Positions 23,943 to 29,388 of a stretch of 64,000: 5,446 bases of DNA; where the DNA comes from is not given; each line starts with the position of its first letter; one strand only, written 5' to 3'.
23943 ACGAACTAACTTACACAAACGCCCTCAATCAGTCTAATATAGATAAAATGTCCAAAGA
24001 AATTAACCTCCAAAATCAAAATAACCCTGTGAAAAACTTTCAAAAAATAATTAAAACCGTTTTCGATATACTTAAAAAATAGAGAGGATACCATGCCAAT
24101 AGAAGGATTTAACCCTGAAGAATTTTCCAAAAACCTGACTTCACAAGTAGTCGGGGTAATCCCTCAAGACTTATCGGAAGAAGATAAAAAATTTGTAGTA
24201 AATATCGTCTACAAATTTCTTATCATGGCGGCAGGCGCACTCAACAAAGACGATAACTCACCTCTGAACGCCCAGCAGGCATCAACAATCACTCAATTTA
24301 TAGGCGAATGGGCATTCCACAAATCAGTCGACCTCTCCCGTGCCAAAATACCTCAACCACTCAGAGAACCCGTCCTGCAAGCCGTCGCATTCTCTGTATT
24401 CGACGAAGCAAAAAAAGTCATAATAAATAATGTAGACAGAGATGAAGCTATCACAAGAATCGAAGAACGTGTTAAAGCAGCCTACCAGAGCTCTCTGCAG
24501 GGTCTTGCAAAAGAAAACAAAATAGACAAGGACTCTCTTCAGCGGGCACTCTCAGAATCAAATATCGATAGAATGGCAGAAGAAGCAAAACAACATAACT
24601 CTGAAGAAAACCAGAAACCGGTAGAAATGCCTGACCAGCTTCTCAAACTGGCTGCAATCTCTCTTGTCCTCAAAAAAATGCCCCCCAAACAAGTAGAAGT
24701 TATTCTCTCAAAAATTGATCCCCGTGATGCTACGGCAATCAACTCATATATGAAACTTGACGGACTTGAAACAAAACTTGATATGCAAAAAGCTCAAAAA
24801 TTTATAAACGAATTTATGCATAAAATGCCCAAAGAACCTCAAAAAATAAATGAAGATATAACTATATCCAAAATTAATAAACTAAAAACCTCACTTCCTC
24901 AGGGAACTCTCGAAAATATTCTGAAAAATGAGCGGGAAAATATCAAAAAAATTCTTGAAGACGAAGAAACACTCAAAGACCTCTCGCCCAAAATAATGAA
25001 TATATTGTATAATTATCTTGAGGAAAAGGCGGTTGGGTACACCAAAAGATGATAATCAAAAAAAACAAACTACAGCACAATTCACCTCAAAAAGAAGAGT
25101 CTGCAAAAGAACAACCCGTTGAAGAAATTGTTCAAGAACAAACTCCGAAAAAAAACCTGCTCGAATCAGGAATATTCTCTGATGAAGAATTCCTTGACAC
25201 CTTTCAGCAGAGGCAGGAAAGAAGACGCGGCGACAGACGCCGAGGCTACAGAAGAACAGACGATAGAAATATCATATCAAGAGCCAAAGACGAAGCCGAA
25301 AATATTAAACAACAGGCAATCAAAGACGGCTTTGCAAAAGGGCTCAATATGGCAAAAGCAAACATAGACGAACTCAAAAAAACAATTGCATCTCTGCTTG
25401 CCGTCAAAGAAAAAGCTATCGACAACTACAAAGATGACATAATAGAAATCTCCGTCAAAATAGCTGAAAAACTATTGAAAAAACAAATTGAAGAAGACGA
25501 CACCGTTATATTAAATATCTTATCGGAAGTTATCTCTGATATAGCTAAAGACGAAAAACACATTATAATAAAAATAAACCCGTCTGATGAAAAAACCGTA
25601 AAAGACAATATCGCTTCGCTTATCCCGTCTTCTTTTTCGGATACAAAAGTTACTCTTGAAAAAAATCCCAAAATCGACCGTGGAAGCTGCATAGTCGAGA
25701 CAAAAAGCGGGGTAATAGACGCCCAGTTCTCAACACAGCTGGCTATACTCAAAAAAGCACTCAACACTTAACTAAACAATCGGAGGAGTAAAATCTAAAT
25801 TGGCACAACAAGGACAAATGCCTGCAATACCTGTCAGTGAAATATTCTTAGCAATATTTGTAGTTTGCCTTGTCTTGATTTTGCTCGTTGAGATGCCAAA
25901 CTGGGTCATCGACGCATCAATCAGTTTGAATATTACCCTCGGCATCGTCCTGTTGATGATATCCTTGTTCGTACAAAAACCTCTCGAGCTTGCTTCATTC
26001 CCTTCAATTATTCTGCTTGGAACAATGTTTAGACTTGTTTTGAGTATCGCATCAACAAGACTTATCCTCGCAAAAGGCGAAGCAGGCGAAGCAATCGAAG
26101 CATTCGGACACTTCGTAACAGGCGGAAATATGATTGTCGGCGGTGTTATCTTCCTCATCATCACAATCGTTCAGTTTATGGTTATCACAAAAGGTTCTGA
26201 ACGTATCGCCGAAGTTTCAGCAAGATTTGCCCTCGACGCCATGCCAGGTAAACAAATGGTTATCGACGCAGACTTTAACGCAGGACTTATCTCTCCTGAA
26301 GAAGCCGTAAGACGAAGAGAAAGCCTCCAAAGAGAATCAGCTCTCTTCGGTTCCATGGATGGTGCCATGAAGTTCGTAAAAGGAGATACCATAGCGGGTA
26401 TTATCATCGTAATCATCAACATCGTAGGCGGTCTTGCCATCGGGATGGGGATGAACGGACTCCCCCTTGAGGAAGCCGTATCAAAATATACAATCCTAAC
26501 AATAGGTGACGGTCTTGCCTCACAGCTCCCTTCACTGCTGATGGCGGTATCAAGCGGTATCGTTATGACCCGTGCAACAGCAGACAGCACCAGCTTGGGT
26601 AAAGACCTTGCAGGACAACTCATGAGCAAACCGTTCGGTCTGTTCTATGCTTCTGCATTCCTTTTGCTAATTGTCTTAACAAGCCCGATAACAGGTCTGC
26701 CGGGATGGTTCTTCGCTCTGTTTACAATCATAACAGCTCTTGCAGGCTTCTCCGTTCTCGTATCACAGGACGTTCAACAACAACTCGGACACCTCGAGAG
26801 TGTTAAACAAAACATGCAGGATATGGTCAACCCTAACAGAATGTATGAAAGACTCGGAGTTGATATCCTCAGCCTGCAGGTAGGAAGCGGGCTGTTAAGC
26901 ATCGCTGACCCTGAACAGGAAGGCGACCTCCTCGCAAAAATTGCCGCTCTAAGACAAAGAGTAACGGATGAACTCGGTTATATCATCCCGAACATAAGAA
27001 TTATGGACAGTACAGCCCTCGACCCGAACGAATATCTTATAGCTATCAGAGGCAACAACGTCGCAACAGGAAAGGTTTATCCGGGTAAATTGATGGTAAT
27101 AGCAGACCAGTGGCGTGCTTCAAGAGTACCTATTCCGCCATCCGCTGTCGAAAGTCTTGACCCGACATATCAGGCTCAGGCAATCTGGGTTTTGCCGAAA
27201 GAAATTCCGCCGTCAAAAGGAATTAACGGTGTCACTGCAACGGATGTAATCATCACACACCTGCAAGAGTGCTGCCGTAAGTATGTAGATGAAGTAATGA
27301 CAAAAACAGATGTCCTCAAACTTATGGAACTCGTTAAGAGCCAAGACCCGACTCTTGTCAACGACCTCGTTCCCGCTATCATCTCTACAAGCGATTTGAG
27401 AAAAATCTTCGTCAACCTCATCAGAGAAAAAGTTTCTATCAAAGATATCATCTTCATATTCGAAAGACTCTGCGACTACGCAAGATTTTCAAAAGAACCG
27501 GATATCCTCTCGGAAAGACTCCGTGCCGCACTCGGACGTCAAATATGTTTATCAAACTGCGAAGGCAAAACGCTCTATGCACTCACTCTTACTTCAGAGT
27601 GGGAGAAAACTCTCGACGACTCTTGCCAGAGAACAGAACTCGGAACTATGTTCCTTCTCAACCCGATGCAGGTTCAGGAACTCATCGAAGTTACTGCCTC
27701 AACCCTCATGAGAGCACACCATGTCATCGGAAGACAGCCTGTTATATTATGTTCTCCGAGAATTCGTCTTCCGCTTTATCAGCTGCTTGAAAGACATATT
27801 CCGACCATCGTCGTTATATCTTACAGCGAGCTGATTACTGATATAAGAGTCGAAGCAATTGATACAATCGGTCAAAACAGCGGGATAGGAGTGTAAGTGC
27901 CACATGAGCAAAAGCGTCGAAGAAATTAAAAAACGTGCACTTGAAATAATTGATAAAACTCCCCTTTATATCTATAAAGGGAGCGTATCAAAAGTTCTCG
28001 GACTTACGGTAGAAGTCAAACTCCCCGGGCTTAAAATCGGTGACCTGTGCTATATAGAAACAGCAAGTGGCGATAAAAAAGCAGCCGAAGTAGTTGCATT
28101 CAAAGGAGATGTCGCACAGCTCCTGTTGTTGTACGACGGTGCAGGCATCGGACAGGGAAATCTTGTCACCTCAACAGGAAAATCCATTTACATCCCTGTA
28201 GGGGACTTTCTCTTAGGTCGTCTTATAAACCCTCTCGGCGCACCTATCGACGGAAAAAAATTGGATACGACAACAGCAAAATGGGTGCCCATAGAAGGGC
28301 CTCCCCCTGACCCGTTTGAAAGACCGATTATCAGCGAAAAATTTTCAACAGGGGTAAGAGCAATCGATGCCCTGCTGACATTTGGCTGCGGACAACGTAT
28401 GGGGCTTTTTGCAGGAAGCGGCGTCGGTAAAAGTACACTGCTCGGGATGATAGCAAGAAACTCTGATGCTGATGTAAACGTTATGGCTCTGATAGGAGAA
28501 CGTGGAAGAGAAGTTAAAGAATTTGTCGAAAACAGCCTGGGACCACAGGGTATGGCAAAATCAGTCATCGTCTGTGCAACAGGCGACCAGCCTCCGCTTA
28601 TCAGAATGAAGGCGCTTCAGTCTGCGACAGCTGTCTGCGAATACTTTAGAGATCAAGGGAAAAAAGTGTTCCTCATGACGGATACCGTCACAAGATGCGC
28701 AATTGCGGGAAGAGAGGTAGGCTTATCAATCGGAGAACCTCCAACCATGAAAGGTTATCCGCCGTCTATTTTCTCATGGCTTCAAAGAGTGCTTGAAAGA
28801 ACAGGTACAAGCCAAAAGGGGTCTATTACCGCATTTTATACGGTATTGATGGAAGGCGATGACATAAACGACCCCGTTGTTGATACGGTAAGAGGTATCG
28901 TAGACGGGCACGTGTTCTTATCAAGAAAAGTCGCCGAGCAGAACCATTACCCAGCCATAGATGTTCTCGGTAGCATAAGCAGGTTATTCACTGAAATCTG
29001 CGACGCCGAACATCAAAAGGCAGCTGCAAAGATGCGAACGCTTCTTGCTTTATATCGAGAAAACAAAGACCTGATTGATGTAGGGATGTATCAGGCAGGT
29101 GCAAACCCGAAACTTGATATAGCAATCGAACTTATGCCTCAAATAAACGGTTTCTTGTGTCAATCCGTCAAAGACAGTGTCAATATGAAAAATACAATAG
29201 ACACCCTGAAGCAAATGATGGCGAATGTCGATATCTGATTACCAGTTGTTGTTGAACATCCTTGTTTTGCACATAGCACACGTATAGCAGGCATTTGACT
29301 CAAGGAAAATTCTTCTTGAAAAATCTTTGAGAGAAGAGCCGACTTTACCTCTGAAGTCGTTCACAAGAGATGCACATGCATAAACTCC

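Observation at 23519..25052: The fliG position is occupied by two tandem paralogs; only the second carries a FliG_N-like module and no FliG_C is visible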

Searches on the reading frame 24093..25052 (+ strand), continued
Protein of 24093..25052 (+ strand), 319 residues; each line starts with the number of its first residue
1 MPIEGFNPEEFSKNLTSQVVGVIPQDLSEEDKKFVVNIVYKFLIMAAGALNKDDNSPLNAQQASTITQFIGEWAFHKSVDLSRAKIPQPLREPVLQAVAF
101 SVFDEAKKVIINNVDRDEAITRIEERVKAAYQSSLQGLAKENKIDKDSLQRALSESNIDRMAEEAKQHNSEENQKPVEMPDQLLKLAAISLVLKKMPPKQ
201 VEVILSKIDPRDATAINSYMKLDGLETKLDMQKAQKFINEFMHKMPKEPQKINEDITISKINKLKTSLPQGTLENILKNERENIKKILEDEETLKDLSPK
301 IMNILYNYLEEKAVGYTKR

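Call 100: search_protein_families(library=pfam, alignment_id=A1, max_evalue=1)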
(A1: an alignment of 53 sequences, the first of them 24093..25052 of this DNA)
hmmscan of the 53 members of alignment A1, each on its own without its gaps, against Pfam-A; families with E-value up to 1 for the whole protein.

A. member 1, window:24093-25052:+ (319 aa): 3 families
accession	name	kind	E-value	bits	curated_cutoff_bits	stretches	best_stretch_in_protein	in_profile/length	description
PF23242.1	AAA_lid_TRIP13_C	-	0.082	13.6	27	1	131-190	9-68/110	TRIP13-like, AAA+ ATPase lid C-terminal domain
PF01706.21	FliG_C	-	0.17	12.6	23.3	1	188-246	43-101/108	FliG C-terminal domain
PF03448.22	MgtE_N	-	0.25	12.3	25.9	1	192-221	69-98/102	MgtE intracellular N domain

B. families by the number of members that match (of 53 scanned): 95 families (the first 25 are shown)
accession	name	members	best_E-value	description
PF03448.22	MgtE_N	29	0.00017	MgtE intracellular N domain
PF23242.1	AAA_lid_TRIP13_C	8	0.017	TRIP13-like, AAA+ ATPase lid C-terminal domain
PF07688.17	KaiA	8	0.026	KaiA C-terminal domain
PF14841.11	FliG_M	7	0.0037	FliG middle domain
PF18833.7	TPR_22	7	0.062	Tetratricopeptide repeat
PF04675.19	DNA_ligase_A_N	5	0.017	DNA ligase N terminus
PF14393.11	DUF4422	5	0.17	Domain of unknown function (DUF4422)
PF14842.11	FliG_N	4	0.004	FliG N-terminal domain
PF00615.24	RGS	4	0.019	Regulator of G protein signaling domain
PF09851.14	SHOCT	4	0.059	Short C-terminal domain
PF24510.1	TXNDC16_3rd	4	0.092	TXNDC16 third thioredoxin-like domain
PF03232.19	COQ7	3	0.0028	Ubiquinone biosynthesis protein COQ7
PF18360.6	hnRNP_Q_AcD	3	0.018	Heterogeneous nuclear ribonucleoprotein Q acidic domain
PF00620.32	RhoGAP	3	0.089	RhoGAP domain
PF05062.17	RICH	3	0.11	RICH domain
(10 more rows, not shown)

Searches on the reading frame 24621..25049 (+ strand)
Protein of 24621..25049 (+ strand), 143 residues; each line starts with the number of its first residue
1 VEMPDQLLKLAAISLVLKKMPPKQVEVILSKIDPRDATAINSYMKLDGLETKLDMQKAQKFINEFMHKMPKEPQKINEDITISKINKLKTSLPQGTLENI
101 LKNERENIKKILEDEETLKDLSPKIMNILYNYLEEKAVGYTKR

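Call 53: predict_structure(alignment_id=A2)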
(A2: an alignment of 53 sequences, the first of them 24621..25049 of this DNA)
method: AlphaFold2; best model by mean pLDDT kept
length: 143 residues; sequences in the alignment: 53
mean_pLDDT: 83.0   pTM: 0.46
mean pLDDT of the five models: 83.0, 80.2, 79.7, 79.5, 76.9
residues with pLDDT >= 90: 28; 70-90: 100; 50-70: 13; < 50: 2
segments of 3 or more residues with pLDDT < 50: none
pLDDT, mean of each block of 10 residues (from residue 1): 78 91 89 91 90 86 80 67 85 81 84 83 84 81 55
secondary structure, 60 per line:
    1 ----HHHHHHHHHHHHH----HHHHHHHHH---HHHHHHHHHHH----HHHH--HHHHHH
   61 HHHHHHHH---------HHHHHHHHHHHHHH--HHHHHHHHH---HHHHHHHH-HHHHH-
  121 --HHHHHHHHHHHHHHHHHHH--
elements in order: H5-17 H22-30 H34-44 H49-52 H55-68 H78-91 H94-102 H106-113 H115-119 H123-141

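Call 56: fold_search(model_id=the predicted structure, library=pdb)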
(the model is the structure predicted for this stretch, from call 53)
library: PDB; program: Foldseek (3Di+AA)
matches with E <= 10: 26; with E <= 0.001: 0
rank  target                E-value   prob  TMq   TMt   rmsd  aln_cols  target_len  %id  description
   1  3ogh_A                2.6e+00  0.04  0.17  0.16  22.2       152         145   15  Crystal structure of yciE protein from E. coli CFT073, a member of ferritine-like superfamily of diiron-containing fou (released 2010-09-15)
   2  8wo5_B5               2.9e+00  0.08  0.22  0.10  15.5       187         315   15  Cryo-EM structure of the intact flagellar motor-hook complex in the CCW state (released 2024-09-04)
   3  5tdy_D                3.2e+00  0.21  0.32  0.46   7.3        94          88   14  Structure of cofolded FliFc:FliGn complex from Thermotoga maritima (released 2017-01-25)
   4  8umd_B                3.2e+00  0.10  0.29  0.15  16.3       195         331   12  Cryo-EM structure of a single subunit of a Counterclockwise-locked form of the Salmonella enterica Typhimurium flagell (released 2024-01-24)
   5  8vib_G                3.4e+00  0.12  0.33  0.18  11.9       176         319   14  CW Flagellar Switch Complex - FliF, FliG, FliM, and FliN forming single subunit of the C-ring from Salmonella (released 2024-02-28)
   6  9hny_Ca               3.4e+00  0.03  0.17  0.06  18.8       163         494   16  Mitoribosomal small subunit in complex with Mettl15 and Mettl17 (released 2025-03-26)
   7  9evs_X                4.0e+00  0.10  0.29  0.22  10.4       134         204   14  Structure of the flowering plant mitoribosome with P-site tRNA (released 2025-09-03)
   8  4gyt_A                4.5e+00  0.03  0.17  0.15  18.6       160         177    8  Crystal structure of lpg0076 protein from Legionella pneumophila (released 2012-09-26)
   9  7pwj_FFF              4.8e+00  0.04  0.19  0.19  15.2       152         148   12  dUTPase from human in complex with Stl (released 2022-12-28)
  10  5wuj_B                5.6e+00  0.11  0.28  0.36  12.6       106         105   20  Crystal structure of FliF-FliG complex from H. pylori (released 2017-12-20)
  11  8wiw_3                5.6e+00  0.09  0.31  0.16  14.6       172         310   13  Cryo-EM structure of the flagellar C ring in the CW state (released 2024-09-04)
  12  3usy_A                5.6e+00  0.08  0.25  0.16  14.5       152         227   14  Crystal structure of Flig (residue 116-343) from H. Pylori (released 2011-12-14)
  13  3bk9_E                5.6e+00  0.03  0.19  0.12  19.2       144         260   13  H55A mutant of tryptophan 2,3-dioxygenase from Xanthomonas campestris (released 2008-09-30)
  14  9n49_G                6.2e+00  0.06  0.20  0.09  12.5       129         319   17  C-ring - single subunit of the 34-mer CCW flagellar switch complex - FliF, FliG, FliM, and FliN from Salmonella (released 2025-03-12)
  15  3ez0_A                7.0e+00  0.02  0.16  0.11  18.2       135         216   12  Crystal structure of protein of unknown function with ferritin-like fold (YP_832262.1) from Arthrobacter sp. FB24 at 2 (released 2008-11-25)
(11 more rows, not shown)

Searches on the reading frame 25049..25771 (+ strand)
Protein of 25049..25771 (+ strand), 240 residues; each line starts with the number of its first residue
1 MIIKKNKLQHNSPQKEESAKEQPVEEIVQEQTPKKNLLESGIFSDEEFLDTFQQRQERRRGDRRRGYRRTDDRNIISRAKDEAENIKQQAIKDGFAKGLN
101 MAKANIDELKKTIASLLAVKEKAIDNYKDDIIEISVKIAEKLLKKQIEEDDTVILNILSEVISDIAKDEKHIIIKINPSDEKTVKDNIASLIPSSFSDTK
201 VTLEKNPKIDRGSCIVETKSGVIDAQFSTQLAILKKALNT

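Call 3: search_protein_families(library=pfam, proteins=[window:25049-25771:+], max_evalue=10)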
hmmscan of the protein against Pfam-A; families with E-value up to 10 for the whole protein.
window:25049-25771:+ (240 aa): 3 families
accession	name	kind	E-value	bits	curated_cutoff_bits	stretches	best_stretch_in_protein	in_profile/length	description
PF02108.21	FliH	-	6.2e-21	75.1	24.1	1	105-231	3-125/128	Flagellar assembly protein FliH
PF14189.11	DUF4312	-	0.019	15.4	27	1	148-186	12-50/84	Domain of unknown function (DUF4312)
PF06214.17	SLAM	-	0.87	10.1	25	1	151-197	41-87/125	Signaling lymphocytic activation molecule (SLAM) protein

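Call 4: search_protein_families(library=ncbifam, proteins=[window:25049-25771:+], max_evalue=10)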
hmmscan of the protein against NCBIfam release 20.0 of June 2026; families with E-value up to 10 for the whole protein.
window:25049-25771:+ (240 aa): 27 families (the best 25 are shown)
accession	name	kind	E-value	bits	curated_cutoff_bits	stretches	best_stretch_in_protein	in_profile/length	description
NF004270.2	PRK05687.2-1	equivalog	1.1e-20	74.2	180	1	64-235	48-219/223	flagellar assembly protein FliH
NF004968.0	PRK06328.1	equivalog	3.3e-20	72.4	220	1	76-239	46-201/223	HrpE/YscL family type III secretion apparatus protein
NF005198.1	PRK06669.1-3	equivalog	5.6e-19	68.4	200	1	7-237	71-292/299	flagellar assembly protein FliH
NF005392.0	PRK06937.1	equivalog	2.8e-18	66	159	1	74-239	34-200/209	HrpE/YscL family type III secretion apparatus protein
TIGR03825.1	FliH_bacil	equivalog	1.1e-17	64.4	148.9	1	69-238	75-244/255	flagellar assembly protein FliH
TIGR02499.1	HrpE_YscL_not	equivalog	7.2e-12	45.7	78.7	1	73-226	27-166/166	type III secretion system stator protein SctL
NF005196.1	PRK06669.1-1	equivalog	1.4e-10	41.1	200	1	77-239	111-273/274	flagellar assembly protein FliH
NF004267.1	PRK05687.1-3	equivalog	2.7e-10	39.9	293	2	88-231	109-249/266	flagellar assembly protein FliH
NF006574.0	PRK09098.1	subfamily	3.2e-08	33.3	278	1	74-239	65-223/277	HrpE/YscL family type III secretion apparatus protein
NF004692.0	PRK06032.1-3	equivalog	6.7e-08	32.5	235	1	99-235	77-213/244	flagellar assembly protein H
NF009925.1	PRK13386.1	equivalog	3.2e-06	26.6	192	1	88-231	72-213/228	flagellar assembly protein FliH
NF004269.1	PRK05687.1-5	equivalog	4.2e-06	26.6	279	1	103-234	100-225/249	flagellar assembly protein FliH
NF004266.1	PRK05687.1-1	equivalog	8.3e-06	25.4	260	1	79-230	66-217/230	flagellar assembly protein FliH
NF011850.0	PRK15322.1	equivalog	8.6e-06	25.5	278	1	71-197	24-137/210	type III secretion system linker protein OrgB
NF004690.0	PRK06032.1-1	equivalog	2.2e-05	24.1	201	1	88-222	38-180/209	flagellar assembly protein H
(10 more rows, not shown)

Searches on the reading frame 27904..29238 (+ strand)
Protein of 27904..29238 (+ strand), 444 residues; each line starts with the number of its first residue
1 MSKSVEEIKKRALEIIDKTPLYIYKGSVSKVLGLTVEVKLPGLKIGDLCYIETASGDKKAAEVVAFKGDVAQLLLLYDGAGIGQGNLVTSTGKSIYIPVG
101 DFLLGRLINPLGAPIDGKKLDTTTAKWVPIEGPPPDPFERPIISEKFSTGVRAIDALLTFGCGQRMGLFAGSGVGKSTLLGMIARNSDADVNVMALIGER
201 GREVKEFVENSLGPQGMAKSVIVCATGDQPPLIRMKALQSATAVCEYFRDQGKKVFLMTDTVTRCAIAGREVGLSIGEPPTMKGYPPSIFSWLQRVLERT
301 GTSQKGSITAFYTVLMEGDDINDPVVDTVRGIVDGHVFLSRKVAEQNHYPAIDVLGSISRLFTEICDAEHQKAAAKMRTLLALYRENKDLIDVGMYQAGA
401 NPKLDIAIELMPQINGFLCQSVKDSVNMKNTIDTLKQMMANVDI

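Call 20: search_protein_families(library=pfam, proteins=[window:27904-29238:+], max_evalue=1)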
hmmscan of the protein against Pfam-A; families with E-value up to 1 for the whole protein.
window:27904-29238:+ (444 aa): 5 families
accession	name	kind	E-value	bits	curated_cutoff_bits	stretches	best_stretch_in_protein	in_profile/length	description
PF00006.31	ATP-synt_ab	-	1.5e-82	276.8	29.5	1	150-359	1-213/213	ATP synthase alpha/beta family, nucleotide-binding domain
PF18269.6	T3SS_ATPase_C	-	4e-27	94.3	22.7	1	367-437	2-72/72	T3SS EscN ATPase C-terminal domain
PF02874.29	ATP-synt_ab_N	-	0.00093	20.1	20.9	1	28-92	1-69/69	ATP synthase alpha/beta family, beta-barrel domain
PF00005.33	ABC_tran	-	0.0011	20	25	1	158-190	6-38/137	ABC transporter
PF03193.22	RsgA_GTPase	-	0.024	14.9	30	1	164-202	106-145/174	RsgA GTPase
